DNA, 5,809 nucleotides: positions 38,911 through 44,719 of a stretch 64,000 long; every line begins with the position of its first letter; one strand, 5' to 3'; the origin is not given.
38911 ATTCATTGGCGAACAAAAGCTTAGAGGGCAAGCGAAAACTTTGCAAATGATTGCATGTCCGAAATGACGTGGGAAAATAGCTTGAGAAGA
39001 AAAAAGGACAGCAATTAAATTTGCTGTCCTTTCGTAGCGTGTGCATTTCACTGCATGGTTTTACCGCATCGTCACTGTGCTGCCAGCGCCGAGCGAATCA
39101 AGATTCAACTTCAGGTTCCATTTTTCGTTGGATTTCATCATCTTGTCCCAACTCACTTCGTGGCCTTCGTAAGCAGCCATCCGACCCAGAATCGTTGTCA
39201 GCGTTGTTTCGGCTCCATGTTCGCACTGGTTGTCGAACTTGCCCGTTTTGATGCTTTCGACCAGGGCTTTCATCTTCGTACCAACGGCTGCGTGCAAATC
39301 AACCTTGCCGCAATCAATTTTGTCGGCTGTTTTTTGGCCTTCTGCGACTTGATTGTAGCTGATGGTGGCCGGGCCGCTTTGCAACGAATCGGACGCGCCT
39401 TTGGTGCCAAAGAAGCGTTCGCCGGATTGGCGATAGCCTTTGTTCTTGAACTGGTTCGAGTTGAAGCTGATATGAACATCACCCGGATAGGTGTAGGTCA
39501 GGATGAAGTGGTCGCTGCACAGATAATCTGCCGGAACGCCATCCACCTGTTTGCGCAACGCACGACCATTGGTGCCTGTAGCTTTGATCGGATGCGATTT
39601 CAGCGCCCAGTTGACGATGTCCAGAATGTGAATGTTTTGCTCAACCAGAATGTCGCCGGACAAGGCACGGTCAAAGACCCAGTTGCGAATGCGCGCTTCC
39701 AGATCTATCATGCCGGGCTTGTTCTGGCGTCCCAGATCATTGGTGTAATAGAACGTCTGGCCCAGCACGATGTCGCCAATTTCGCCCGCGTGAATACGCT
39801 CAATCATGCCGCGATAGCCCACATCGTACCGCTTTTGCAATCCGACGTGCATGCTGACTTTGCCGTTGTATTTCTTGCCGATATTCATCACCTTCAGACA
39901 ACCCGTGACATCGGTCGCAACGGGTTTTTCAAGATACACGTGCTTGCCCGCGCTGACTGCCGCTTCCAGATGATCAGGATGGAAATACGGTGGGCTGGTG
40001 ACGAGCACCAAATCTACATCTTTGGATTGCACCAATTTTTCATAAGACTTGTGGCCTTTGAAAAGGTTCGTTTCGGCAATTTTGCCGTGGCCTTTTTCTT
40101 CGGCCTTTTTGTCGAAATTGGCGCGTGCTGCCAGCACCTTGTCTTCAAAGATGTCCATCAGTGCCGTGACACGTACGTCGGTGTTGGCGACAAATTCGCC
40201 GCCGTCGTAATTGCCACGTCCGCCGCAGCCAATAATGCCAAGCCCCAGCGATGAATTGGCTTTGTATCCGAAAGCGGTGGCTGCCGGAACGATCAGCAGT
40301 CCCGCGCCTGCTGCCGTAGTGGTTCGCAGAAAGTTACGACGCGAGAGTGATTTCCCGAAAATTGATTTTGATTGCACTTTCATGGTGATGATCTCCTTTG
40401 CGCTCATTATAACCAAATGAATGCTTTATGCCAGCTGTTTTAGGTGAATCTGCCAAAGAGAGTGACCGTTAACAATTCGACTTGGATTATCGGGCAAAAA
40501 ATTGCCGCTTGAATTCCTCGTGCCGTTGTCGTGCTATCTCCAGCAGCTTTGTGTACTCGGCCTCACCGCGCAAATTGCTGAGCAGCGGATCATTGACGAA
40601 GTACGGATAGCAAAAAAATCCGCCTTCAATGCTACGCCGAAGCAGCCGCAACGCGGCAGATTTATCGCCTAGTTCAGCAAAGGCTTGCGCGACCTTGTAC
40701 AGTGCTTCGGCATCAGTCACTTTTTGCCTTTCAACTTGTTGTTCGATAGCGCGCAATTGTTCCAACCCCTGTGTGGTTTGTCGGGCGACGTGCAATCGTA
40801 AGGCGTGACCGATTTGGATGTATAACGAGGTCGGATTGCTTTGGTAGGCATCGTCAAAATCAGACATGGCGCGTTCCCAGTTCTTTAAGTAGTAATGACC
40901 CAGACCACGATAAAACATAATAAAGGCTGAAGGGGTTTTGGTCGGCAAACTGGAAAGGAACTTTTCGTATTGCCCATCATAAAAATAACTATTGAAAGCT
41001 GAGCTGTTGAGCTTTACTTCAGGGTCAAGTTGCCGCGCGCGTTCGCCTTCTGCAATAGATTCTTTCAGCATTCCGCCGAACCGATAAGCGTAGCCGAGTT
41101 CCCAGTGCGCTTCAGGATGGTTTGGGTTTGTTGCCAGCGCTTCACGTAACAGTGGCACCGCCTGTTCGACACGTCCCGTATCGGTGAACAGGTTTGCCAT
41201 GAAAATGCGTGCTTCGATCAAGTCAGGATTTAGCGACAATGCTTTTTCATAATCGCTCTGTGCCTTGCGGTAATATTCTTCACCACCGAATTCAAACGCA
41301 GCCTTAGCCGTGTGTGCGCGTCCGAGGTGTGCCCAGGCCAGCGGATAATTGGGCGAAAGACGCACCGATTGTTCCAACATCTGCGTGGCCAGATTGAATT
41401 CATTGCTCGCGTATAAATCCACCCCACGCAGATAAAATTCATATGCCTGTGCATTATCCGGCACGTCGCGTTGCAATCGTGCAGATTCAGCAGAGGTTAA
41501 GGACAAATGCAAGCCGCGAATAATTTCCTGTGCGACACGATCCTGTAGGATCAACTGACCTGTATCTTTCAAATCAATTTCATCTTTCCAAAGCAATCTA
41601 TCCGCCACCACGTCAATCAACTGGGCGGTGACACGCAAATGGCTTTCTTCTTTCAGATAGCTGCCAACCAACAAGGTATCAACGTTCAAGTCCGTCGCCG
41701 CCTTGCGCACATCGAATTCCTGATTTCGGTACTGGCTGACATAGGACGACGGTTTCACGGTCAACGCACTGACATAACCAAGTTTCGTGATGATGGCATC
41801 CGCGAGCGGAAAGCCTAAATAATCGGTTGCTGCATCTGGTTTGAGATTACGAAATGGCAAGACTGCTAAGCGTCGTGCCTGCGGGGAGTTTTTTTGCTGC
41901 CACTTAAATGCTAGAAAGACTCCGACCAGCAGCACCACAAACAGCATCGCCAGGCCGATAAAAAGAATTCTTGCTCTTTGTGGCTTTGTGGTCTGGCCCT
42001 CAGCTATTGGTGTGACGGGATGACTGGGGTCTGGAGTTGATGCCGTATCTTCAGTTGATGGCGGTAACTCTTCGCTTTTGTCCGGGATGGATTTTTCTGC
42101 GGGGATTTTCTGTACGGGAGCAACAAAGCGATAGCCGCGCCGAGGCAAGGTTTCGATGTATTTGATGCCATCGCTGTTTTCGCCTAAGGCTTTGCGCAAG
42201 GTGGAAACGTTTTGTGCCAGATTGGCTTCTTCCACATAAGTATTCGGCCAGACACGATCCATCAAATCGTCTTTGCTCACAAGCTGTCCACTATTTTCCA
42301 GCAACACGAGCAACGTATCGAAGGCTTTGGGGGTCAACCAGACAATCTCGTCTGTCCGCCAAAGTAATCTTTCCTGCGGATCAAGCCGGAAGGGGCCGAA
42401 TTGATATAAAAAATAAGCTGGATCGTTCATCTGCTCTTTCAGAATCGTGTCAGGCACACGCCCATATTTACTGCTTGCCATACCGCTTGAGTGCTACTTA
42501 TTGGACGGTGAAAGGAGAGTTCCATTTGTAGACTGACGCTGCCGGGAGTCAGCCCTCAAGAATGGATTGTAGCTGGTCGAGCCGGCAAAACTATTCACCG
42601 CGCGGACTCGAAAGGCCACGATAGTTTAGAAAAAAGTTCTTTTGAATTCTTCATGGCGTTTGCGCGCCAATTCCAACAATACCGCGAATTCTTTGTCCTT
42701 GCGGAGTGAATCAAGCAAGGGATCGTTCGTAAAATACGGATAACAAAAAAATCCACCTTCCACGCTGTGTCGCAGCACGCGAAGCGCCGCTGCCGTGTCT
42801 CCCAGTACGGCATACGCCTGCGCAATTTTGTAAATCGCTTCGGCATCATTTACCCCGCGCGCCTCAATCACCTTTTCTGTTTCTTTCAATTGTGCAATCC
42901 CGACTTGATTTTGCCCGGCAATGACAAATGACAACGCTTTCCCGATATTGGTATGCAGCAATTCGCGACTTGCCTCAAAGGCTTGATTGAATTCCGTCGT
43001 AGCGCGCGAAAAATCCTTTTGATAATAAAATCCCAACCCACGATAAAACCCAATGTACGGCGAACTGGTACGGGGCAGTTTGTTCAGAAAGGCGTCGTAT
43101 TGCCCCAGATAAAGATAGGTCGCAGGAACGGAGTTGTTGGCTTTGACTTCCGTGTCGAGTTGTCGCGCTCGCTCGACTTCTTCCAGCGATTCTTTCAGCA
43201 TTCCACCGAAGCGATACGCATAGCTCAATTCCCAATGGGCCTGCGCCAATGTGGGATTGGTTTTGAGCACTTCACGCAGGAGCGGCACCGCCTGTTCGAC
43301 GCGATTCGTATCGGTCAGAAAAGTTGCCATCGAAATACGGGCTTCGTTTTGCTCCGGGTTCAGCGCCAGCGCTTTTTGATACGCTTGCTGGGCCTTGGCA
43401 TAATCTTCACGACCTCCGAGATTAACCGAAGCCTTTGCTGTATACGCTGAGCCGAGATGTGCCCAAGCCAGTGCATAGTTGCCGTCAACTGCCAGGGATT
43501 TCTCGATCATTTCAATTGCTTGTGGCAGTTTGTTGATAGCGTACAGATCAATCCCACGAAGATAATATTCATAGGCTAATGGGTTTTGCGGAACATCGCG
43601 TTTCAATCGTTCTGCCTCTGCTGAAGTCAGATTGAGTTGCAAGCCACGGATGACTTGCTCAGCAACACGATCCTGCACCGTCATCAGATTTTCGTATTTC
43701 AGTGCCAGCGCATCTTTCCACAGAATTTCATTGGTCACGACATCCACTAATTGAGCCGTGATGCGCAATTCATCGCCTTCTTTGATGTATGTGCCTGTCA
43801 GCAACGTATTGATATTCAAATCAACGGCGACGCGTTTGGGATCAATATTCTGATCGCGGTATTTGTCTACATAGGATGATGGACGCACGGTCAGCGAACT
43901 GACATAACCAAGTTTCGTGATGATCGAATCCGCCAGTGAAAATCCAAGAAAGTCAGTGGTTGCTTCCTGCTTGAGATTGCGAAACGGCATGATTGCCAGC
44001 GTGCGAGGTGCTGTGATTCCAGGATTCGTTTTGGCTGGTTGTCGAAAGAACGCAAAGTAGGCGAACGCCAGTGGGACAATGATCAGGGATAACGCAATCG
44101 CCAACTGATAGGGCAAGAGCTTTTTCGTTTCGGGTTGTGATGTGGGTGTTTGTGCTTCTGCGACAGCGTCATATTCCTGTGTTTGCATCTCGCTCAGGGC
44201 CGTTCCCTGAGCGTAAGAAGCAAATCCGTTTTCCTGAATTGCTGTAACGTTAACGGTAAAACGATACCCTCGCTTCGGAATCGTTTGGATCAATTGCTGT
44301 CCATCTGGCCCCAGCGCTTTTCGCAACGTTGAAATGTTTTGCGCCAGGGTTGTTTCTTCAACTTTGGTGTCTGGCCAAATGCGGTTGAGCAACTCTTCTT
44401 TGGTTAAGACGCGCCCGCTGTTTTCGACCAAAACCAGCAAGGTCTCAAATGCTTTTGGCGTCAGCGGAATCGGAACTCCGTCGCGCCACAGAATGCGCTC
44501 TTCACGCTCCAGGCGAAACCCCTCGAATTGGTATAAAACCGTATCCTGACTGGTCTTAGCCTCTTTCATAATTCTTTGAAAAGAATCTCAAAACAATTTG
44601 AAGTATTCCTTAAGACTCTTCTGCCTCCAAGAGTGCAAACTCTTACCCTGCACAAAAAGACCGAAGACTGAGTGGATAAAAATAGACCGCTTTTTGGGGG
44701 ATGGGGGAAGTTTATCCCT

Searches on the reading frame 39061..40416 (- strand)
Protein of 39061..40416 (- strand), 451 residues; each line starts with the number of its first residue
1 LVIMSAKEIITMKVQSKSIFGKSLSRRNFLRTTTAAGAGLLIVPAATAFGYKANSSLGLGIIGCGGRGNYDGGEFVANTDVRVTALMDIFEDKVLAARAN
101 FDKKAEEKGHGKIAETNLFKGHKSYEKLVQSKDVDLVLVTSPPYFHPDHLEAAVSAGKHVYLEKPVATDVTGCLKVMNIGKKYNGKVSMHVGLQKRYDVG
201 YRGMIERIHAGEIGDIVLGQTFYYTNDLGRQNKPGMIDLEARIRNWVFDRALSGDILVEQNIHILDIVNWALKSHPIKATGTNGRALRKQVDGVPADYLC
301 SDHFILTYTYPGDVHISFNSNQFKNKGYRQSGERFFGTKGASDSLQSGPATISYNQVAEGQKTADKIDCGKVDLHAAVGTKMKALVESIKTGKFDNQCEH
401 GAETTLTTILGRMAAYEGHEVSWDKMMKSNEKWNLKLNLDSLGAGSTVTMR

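Call 6: search_protein_families(library=pfam, proteins=[window:39061-40416:-], max_evalue=0.001)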
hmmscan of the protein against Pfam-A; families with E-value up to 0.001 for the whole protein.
window:39061-40416:- (451 aa): 3 families
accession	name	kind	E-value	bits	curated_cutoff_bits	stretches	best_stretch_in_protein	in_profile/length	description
PF01408.29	GFO_IDH_MocA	-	2.2e-17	64.3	24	1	59-189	3-118/120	Oxidoreductase family, NAD-binding Rossmann fold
PF22725.1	GFO_IDH_MocA_C3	-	1.1e-10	42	27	1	202-340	2-121/124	GFO/IDH/MocA C-terminal domain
PF02894.22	GFO_IDH_MocA_C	-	2.4e-06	27.9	22.9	1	206-366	2-151/218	Oxidoreductase family, C-terminal alpha/beta domain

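Call 55: search_protein_families(library=ncbifam, proteins=[window:39061-40416:-], max_evalue=0.001)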
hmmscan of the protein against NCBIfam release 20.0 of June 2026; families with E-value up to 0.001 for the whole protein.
window:39061-40416:- (451 aa): 9 families
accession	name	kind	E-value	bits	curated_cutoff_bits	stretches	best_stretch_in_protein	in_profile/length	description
TIGR04380.1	myo_inos_iolG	equivalog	9.1e-23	80.6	355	1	58-344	3-252/330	inositol 2-dehydrogenase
NF052679.1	InsChiInosDhIolG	equivalog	7.5e-18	64.7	540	1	123-218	56-150/343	bifunctional inositol 2-dehydrogenase/D-chiro-inositol 1-dehydrogenase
NF058561.1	BT_2158_fam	equivalog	1.1e-14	53.9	750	1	25-217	1-178/487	glycoside 3-dehydrogenase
NF040723.1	UDP-GlcNAcDh_Arch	equivalog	3.7e-09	36.5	450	1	109-218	37-143/302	UDP-N-acetylglucosamine 3-dehydrogenase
NF052479.1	LevoglcsnDh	equivalog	2.9e-07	29.5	650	1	120-226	60-164/386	levoglucosan dehydrogenase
NF041392.1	XylDh_Gfo6_Halo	equivalog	3.9e-07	29.2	350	1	125-340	74-271/350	D-xylose 1-dehydrogenase Gfo6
NF008607.0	PRK11579.1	subfamily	6.5e-06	25.4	330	1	123-219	54-148/346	oxidoreductase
NF007574.0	PRK10206.1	equivalog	9.7e-06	24.9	352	1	124-221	56-151/345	oxidoreductase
NF058563.1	BT_2159_fam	equivalog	0.00017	20.7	650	1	127-218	56-145/350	disaccharide 3-dehydrogenase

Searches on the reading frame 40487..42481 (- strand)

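Call 6: search_protein_families(library=pfam, proteins=[window:40487-42481:-], max_evalue=0.001)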
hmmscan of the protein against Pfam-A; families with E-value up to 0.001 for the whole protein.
window:40487-42481:- (664 aa): 19 families
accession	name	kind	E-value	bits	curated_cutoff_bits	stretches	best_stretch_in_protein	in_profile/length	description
PF07719.23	TPR_2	-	8.8e-20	69.6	27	0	519-551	1-33/34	Tetratricopeptide repeat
PF00486.34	Trans_reg_C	-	2.3e-19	69.7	26.2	1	47-119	4-77/77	Transcriptional regulatory protein, C terminal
PF13428.12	TPR_14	-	2e-14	53.1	23.5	1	423-464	2-43/44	Tetratricopeptide repeat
PF13414.12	TPR_11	-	2.9e-14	52.9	26.8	1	430-466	2-38/42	TPR repeat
PF14559.12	TPR_19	-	6.2e-14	52.5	25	2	404-459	7-62/68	Tetratricopeptide repeat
PF13432.12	TPR_16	-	3.1e-13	50.3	32.7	1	429-487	4-62/65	Tetratricopeptide repeat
PF00515.34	TPR_1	-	6.4e-11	42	27.8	0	404-420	17-33/34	Tetratricopeptide repeat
PF13181.12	TPR_8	-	1e-10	41.3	25.7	0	402-420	15-33/34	Tetratricopeptide repeat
PF13431.12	TPR_17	-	5.7e-08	32.9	24.4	0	444-475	1-32/34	Tetratricopeptide repeat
PF13424.12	TPR_12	-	1.8e-06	28.5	30.1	0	401-450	23-73/77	Tetratricopeptide repeat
PF23914.1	TPR_CcmH_CycH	-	5.8e-06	26.7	42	0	531-612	62-142/158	Cytochrome c-type biogenesis protein H TPR domain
PF22316.2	ABhydrolase-like_N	-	2.5e-05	24.5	27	1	576-656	22-104/106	A/B hydrolase-like, N-terminal domain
PF13174.12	TPR_6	-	2.6e-05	25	26.3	0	592-618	1-27/33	Tetratricopeptide repeat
PF13374.12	TPR_10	-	3.3e-05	24.2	27.5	0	428-451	8-31/42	Tetratricopeptide repeat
PF12895.13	ANAPC3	-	0.00013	22.6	27.2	0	404-459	5-59/82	Anaphase-promoting complex, cyclosome, subunit 3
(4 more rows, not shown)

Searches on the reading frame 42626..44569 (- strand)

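Call 6: search_protein_families(library=pfam, proteins=[window:42626-44569:-], max_evalue=0.001)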
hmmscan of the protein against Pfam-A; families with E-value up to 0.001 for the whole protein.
window:42626-44569:- (647 aa): 16 families
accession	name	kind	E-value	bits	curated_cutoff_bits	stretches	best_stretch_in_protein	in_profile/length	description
PF00486.34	Trans_reg_C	-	1.3e-21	76.8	26.2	1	33-104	3-77/77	Transcriptional regulatory protein, C terminal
PF07719.23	TPR_2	-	1.4e-11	43.9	27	0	388-406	15-33/34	Tetratricopeptide repeat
PF14559.12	TPR_19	-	1.1e-09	38.8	25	1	388-441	5-58/68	Tetratricopeptide repeat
PF13428.12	TPR_14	-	1.1e-08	35.4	23.5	0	387-415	14-42/44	Tetratricopeptide repeat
PF00515.34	TPR_1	-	3e-08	33.6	27.8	0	388-406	15-33/34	Tetratricopeptide repeat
PF13432.12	TPR_16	-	4.4e-08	33.9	32.7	1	386-440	9-63/65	Tetratricopeptide repeat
PF13424.12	TPR_12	-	2.3e-07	31.3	30.1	0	337-403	8-74/77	Tetratricopeptide repeat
PF13414.12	TPR_11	-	2.9e-07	30.5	26.8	0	419-452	5-38/42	TPR repeat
PF23914.1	TPR_CcmH_CycH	-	3e-06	27.6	42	1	359-445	43-124/158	Cytochrome c-type biogenesis protein H TPR domain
PF22316.2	ABhydrolase-like_N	-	9.3e-06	25.9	27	1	578-641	38-104/106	A/B hydrolase-like, N-terminal domain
PF13431.12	TPR_17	-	2.5e-05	24.6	24.4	0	356-395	3-34/34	Tetratricopeptide repeat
PF17680.6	FlgO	-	3.2e-05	24.2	22.6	1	190-283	19-118/130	FlgO protein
PF13181.12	TPR_8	-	6.5e-05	23.2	25.7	0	388-406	15-33/34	Tetratricopeptide repeat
PF13374.12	TPR_10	-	0.0003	21.1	27.5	0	413-436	7-30/42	Tetratricopeptide repeat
PF25062.1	ARM_TT21_N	-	0.00057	20.1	40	0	334-448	102-208/222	Tetratricopeptide repeat protein 21 N-terminal ARM repeat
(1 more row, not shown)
